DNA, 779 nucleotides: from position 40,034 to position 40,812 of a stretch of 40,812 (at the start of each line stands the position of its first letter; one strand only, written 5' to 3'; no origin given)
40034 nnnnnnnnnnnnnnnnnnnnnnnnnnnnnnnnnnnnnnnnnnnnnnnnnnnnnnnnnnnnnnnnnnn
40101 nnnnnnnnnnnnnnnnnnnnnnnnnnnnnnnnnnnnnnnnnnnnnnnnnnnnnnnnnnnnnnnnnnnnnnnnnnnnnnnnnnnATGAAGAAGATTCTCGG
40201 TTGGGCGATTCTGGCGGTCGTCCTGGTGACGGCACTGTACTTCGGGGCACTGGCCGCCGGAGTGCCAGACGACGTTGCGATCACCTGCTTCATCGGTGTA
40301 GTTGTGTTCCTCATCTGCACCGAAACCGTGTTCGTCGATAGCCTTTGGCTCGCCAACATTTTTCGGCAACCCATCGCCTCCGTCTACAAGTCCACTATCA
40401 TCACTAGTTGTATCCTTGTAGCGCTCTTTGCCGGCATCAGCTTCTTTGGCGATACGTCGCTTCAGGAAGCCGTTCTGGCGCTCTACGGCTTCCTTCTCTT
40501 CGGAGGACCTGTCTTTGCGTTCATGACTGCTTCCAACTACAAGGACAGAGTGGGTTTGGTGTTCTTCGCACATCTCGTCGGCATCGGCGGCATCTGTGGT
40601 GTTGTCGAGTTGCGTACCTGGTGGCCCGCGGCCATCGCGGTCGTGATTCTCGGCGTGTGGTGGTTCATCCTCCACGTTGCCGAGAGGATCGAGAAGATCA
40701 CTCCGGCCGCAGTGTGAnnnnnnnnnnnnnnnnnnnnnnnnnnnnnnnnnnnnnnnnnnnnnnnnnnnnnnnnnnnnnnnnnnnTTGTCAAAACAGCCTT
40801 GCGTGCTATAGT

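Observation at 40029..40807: Perfect 23-nt direct repeat brackets a promoter-ORF-terminator cassette inserted inside a promoter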

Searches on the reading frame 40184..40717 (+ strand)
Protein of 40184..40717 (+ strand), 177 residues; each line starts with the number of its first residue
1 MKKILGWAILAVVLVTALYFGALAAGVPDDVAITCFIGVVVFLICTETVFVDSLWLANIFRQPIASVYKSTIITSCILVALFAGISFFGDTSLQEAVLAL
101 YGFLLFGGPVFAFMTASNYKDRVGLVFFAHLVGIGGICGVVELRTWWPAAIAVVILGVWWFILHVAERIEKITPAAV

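Call 9: search_protein_families(library=pfam, proteins=[window:40184-40717:+], max_evalue=0.01)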
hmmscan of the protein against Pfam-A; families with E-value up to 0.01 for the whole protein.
window:40184-40717:+ (177 aa): 0 families

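Call 10: find_encoding_contigs(protein=window:40184-40717:+, flank=10000, max_places=10)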
Protein window:40184-40717:+ (177 aa): 5 contigs read that carry it; 3 places shown.
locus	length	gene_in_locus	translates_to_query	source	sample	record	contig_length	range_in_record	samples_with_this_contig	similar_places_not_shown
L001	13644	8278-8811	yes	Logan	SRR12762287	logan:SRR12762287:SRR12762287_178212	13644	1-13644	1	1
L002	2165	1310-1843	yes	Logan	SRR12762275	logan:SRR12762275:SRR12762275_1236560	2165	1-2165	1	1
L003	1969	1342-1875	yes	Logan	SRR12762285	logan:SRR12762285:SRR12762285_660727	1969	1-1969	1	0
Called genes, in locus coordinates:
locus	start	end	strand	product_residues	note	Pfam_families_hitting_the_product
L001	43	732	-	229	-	PF02777:Sod_Fe_C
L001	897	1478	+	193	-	PF07486:Hydrolase_2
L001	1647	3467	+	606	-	-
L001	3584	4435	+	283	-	PF00753:Lactamase_B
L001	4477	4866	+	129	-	PF02452:PemK_toxin (weak)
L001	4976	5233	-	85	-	PF00830:Ribosomal_L28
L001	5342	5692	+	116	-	PF05635:23S_rRNA_IVP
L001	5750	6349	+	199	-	PF02163:Peptidase_M50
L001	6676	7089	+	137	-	PF00164:Ribosom_S12_S23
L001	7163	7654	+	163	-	PF00177:Ribosomal_S7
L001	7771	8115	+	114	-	-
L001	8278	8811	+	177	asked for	-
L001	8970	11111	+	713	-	PF00009:GTP_EFTU, PF03144:GTP_EFTU_D2, PF22042:EF-G_D2, PF14492:EFG_III, PF16658:RF3_C (weak), PF03764:EFG_IV, PF00679:EFG_C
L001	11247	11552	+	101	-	PF00076:RRM_1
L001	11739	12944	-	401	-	PF02812:ELFV_dehydrog_N, PF00208:ELFV_dehydrog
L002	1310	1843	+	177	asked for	-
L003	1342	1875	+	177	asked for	-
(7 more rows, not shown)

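Call 18: find_homologous_proteins(query=window:40184-40717:+, max_evalue=0.001)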
Query window:40184-40717:+ (177 aa): 2 proteins with E <= 0.001 among 1515 candidates.
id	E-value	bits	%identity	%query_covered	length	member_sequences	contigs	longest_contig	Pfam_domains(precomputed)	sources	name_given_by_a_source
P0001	5.8e-107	373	100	100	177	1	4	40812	-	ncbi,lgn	-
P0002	1.8e-85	303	83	95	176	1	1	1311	-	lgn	-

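Call 28: list_cluster_members(proteins=[P0001, P0003, P0008])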
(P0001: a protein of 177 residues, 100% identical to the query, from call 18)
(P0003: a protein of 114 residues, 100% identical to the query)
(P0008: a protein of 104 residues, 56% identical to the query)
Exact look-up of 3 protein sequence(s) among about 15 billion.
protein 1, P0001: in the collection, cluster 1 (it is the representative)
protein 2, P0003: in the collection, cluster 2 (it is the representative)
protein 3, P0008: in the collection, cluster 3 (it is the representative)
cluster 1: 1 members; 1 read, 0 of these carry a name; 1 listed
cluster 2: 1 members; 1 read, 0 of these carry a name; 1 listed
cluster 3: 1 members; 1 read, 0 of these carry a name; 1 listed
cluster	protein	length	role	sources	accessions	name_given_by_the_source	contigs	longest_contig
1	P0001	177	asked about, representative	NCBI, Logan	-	-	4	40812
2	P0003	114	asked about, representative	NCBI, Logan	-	-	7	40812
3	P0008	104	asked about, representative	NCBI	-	-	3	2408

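Call 46: search_protein_families(library=phrogs, proteins=[window:40184-40717:+], max_evalue=0.01)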
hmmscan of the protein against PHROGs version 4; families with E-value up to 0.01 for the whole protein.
window:40184-40717:+ (177 aa): 0 families

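Call 49: search_protein_representatives(protein=window:40184-40717:+)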
Query: 177 residues. Proteins with E-value up to 0.001 (for the whole library): 6; up to 1e-10: 3; up to 1e-30: 2. The best 6 are listed.
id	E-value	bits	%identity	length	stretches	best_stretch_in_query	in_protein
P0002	5.8e-86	303.3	83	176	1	1-169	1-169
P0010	8.4e-45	169.2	53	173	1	1-167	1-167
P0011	9.6e-14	68.0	39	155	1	1-170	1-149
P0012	7.4e-07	45.5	36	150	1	1-170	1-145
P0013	1.3e-06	44.7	33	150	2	77-170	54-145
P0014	4.9e-05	39.6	37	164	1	1-168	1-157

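Call 51: find_homologous_proteins(query=A2, max_evalue=0.001)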
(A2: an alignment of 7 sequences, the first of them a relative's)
Query A2 (7 sequences) (177 aa, profile of the alignment): 6 proteins with E <= 0.001 among 8000 candidates.
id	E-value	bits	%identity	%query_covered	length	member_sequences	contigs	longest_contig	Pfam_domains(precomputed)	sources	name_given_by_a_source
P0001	1.1e-55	206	100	100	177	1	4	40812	-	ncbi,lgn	-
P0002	1.3e-54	203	83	95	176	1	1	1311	-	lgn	-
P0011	9.1e-52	194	36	96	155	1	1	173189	-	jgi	-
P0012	5.6e-47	178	29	96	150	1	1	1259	-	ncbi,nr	ncbi:MAG: hypothetical protein IT377_34780 [Polyangiaceae bacterium]|nr:hypothetical protein [Polyan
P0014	1.0e-45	174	53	19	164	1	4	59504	-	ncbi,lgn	-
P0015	8.1e-25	106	29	94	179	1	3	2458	-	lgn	-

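Call 52: find_encoding_contigs(protein=P0010, flank=6000, max_places=4)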
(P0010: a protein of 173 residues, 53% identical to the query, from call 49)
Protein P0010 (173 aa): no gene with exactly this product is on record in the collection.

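Call 53: find_encoding_contigs(protein=P0011, flank=6000, max_places=4)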
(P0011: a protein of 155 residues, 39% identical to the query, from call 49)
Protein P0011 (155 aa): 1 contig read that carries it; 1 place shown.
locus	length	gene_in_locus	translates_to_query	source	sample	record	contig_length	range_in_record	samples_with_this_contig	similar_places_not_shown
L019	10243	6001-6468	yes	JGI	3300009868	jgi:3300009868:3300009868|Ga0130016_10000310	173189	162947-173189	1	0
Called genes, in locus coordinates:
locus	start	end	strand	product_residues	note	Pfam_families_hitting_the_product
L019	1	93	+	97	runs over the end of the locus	PF01741:MscL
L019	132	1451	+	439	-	PF13567:DUF4131, PF03772:Competence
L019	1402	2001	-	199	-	PF02777:Sod_Fe_C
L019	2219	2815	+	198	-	PF07486:Hydrolase_2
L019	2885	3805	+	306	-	PF00753:Lactamase_B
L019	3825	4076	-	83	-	PF00830:Ribosomal_L28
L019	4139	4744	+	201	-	PF02163:Peptidase_M50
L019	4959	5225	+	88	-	PF00164:Ribosom_S12_S23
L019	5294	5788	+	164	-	PF00177:Ribosomal_S7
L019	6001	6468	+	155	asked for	-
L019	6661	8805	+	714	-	PF00009:GTP_EFTU, PF03144:GTP_EFTU_D2, PF22042:EF-G_D2, PF14492:EFG_III, PF16658:RF3_C (weak), PF03764:EFG_IV, PF00679:EFG_C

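Call 82: predict_structure(alignment_id=A5)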
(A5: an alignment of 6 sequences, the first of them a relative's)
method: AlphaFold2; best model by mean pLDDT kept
length: 177 residues; sequences in the alignment: 6
mean_pLDDT: 55.7   pTM: 0.40
mean pLDDT of the five models: 55.7, 48.7, 46.8, 46.6, 45.9
residues with pLDDT >= 90: 0; 70-90: 6; 50-70: 133; < 50: 38
segments of 3 or more residues with pLDDT < 50: 45-68, 172-177
pLDDT, mean of each block of 10 residues (from residue 1): 50 60 59 58 48 39 46 57 56 57 53 54 61 64 62 69 63 44
secondary structure, 60 per line:
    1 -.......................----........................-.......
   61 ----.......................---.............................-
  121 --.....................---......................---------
elements in order: H2-24 H29-52 H54-60 H65-87 H91-119 H123-143 H147-168

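Call 84: find_related_loci(query=A5, collection=viral_contigs, flank=5000)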
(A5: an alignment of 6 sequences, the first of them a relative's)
Query A5 (177 aa) in viral_contigs; peptide patterns used: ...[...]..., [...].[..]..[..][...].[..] (x = any residue, [..] = any of these).
117 stretches matched a pattern, but none encodes a relative of the query by tblastn (E <= 1e-3).

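Call 86: search_dna_similar(query=window:40184-40717:+, collection=phages, mode=protein, max_evalue=0.01)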
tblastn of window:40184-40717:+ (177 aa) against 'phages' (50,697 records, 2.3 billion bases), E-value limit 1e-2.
No match.
